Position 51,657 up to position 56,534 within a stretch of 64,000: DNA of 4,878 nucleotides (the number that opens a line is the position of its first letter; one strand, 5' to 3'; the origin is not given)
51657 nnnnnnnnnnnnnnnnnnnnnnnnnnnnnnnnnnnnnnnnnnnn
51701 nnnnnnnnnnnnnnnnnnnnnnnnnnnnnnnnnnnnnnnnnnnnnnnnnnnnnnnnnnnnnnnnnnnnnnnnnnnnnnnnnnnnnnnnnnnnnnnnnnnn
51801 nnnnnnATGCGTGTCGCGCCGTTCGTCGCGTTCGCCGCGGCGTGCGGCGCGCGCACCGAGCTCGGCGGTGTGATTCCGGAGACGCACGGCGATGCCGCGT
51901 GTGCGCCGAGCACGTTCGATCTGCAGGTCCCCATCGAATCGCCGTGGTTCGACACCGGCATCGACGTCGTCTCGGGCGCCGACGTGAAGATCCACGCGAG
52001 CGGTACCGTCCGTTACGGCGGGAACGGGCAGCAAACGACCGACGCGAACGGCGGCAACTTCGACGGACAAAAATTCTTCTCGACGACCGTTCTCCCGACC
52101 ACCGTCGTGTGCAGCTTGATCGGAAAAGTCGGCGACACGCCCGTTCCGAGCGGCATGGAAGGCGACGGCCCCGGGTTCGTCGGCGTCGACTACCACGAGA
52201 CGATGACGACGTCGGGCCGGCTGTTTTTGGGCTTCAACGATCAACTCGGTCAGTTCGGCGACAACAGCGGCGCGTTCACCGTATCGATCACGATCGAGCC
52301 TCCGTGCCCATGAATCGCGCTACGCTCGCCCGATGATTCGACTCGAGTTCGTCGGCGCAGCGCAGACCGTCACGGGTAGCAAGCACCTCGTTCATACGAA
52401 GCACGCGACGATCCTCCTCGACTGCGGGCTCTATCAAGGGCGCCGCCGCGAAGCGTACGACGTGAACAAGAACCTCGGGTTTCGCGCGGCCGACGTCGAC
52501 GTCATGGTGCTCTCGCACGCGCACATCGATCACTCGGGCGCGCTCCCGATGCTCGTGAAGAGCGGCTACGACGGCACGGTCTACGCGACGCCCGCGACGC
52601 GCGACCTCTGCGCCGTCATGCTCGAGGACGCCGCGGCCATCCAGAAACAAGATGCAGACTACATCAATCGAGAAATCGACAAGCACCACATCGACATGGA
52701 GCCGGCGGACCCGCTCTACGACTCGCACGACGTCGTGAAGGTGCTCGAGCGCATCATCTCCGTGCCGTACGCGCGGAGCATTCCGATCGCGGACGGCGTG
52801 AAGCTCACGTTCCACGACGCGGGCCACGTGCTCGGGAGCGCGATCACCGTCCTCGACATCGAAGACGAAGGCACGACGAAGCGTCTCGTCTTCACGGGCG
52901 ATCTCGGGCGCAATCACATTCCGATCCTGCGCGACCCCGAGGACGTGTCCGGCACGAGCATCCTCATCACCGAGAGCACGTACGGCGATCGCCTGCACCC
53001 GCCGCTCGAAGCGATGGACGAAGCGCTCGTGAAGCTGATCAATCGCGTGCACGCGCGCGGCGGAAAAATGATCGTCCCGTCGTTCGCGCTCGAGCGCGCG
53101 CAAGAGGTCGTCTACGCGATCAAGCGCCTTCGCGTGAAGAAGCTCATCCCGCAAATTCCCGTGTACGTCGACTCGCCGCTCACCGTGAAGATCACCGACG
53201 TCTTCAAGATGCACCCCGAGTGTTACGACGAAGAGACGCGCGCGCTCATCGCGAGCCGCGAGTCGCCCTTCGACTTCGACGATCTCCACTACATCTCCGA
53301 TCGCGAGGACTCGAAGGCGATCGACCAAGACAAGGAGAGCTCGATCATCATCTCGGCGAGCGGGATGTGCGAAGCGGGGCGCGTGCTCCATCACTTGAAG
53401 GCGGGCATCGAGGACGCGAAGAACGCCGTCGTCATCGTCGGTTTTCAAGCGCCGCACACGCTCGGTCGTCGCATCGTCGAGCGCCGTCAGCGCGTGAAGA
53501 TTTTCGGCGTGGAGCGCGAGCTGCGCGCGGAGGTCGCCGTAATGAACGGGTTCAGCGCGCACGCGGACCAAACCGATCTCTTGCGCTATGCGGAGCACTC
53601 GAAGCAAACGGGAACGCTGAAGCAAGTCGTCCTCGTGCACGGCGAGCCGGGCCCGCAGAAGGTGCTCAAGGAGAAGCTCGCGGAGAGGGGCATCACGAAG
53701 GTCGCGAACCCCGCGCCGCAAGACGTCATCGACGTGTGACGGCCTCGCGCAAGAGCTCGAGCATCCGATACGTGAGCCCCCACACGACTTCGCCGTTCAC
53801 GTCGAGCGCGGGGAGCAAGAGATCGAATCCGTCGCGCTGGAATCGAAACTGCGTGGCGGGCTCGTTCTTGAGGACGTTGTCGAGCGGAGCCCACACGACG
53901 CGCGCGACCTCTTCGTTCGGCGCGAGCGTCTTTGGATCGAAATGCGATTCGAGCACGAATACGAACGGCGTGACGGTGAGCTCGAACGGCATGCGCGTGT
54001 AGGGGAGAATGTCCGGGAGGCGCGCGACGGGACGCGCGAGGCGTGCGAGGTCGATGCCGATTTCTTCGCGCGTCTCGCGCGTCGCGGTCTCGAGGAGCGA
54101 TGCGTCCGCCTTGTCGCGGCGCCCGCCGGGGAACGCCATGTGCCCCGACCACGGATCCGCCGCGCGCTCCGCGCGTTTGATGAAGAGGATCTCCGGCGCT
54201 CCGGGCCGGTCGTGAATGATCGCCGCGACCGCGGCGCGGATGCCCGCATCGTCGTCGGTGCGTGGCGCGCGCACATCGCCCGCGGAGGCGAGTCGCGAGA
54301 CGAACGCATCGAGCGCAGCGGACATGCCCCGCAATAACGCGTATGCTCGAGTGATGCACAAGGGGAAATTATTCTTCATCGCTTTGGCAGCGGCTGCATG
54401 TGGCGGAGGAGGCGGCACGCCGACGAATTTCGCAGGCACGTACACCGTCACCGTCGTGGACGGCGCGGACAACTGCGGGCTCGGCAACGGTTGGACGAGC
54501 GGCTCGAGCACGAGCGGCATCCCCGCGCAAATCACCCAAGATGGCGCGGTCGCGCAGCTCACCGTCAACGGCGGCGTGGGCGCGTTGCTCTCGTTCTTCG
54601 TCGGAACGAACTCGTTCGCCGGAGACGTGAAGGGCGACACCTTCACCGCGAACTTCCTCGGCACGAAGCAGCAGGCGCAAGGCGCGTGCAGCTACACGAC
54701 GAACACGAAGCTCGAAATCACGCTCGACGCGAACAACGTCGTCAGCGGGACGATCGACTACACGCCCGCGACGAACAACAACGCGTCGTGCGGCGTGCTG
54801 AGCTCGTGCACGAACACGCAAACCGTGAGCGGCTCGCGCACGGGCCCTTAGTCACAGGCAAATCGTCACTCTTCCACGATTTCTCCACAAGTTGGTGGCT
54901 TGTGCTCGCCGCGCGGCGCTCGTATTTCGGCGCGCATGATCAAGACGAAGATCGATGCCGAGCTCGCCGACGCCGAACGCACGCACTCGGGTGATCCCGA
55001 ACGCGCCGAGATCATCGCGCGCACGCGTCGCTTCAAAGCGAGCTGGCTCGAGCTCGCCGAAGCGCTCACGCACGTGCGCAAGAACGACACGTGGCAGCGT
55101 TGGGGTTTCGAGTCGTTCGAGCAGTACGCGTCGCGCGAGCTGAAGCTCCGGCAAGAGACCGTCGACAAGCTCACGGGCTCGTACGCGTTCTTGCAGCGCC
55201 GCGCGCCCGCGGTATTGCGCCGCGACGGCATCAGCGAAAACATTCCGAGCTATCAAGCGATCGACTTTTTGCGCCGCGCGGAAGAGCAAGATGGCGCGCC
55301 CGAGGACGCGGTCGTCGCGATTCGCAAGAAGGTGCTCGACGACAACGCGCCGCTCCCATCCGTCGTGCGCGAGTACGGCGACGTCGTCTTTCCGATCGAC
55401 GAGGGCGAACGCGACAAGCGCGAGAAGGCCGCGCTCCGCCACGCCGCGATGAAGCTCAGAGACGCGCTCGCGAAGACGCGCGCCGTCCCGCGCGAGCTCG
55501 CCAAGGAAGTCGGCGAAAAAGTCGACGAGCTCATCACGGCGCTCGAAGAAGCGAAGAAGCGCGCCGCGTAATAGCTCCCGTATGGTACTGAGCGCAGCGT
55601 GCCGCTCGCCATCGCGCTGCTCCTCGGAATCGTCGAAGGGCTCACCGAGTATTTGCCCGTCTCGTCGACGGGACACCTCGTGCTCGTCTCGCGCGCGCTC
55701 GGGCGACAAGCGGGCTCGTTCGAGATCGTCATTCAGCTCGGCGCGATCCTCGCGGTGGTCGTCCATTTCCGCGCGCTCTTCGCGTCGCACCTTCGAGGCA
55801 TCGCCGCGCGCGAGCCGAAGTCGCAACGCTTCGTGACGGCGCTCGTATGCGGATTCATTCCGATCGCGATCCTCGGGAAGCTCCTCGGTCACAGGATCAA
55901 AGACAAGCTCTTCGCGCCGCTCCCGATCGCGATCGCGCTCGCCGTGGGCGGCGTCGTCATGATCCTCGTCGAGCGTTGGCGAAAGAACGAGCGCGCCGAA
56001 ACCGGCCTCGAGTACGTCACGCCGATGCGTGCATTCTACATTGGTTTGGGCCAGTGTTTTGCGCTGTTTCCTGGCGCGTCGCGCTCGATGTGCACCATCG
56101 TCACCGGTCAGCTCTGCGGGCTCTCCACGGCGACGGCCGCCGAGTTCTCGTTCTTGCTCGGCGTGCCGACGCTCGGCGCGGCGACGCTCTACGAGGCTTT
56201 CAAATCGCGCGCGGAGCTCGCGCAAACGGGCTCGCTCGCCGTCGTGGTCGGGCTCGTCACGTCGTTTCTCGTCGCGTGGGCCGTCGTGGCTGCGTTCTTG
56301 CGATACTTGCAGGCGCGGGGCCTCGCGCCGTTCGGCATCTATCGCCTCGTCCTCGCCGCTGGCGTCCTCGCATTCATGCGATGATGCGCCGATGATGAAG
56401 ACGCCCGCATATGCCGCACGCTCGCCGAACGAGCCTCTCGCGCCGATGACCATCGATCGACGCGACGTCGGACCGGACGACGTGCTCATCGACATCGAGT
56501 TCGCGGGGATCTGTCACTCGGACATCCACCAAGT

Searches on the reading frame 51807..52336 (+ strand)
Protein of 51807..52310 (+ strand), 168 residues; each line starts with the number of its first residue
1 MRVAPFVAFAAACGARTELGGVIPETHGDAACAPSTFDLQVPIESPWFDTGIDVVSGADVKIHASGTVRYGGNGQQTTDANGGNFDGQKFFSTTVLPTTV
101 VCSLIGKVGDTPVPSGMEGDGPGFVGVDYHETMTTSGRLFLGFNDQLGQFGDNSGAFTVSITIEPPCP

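Call 6: search_protein_families(library=pfam, proteins=[window:51842-52336:+], max_evalue=0.01)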
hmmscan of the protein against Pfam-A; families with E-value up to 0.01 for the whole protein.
window:51842-52336:+ (164 aa): 0 families

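Call 32: search_protein_families(library=pfam, max_evalue=0.1, proteins=[window:51807-52310:+])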
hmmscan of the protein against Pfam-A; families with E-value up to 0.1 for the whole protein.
seq(168 aa): 1 family
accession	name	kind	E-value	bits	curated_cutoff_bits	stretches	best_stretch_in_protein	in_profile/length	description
PF07828.18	PA-IL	-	2.3e-06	28.1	22.5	1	50-164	16-119/121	PA-IL-like protein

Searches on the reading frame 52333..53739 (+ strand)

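Call 6: search_protein_families(library=pfam, proteins=[window:52333-53739:+], max_evalue=0.01)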
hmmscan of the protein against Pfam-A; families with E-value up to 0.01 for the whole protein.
window:52333-53739:+ (468 aa): 5 families
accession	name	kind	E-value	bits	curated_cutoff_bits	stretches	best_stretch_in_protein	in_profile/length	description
PF10996.14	Beta-Casp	-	1.6e-39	135.5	27.7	1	256-381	1-120/120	Beta-Casp domain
PF16661.11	Lactamase_B_6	-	2e-13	50.6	27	1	20-173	2-148/193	Metallo-beta-lactamase superfamily domain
PF07521.17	RMMBL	-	7.9e-13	48.6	21.6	1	396-455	3-59/63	Zn-dependent metallo-hydrolase RNA specificity domain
PF00753.33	Lactamase_B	-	4e-11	43.6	22.7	1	19-207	10-162/196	Metallo-beta-lactamase superfamily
PF12706.13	Lactamase_B_2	-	8.9e-08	32.4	27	1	26-219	2-169/200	Beta-lactamase superfamily domain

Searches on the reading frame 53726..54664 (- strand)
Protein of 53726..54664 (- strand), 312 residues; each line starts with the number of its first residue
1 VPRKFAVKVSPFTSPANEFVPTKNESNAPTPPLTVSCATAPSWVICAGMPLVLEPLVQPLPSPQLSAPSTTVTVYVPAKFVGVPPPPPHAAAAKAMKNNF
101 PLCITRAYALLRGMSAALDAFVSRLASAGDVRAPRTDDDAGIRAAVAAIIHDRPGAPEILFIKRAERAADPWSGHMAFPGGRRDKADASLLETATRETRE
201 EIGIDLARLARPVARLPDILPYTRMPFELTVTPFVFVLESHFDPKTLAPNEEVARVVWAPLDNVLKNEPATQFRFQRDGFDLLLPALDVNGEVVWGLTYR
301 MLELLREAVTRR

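Call 101: search_protein_families(library=pfam, proteins=[window:53726-54664:-], max_evalue=0.01)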
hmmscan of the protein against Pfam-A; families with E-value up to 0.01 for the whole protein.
window:53726-54664:- (312 aa): 1 family
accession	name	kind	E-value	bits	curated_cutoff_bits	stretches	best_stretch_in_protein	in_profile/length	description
PF00293.34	NUDIX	-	4.4e-15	56.3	21.1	1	143-269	3-122/134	NUDIX domain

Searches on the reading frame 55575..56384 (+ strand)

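Call 101: search_protein_families(library=pfam, proteins=[window:55575-56384:+], max_evalue=0.01)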
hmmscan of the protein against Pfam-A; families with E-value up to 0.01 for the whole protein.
window:55575-56384:+ (269 aa): 1 family
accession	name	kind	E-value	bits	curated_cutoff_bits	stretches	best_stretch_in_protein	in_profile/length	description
PF02673.24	BacA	-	1.1e-71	242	33.4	1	14-262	1-256/257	Bacitracin resistance protein BacA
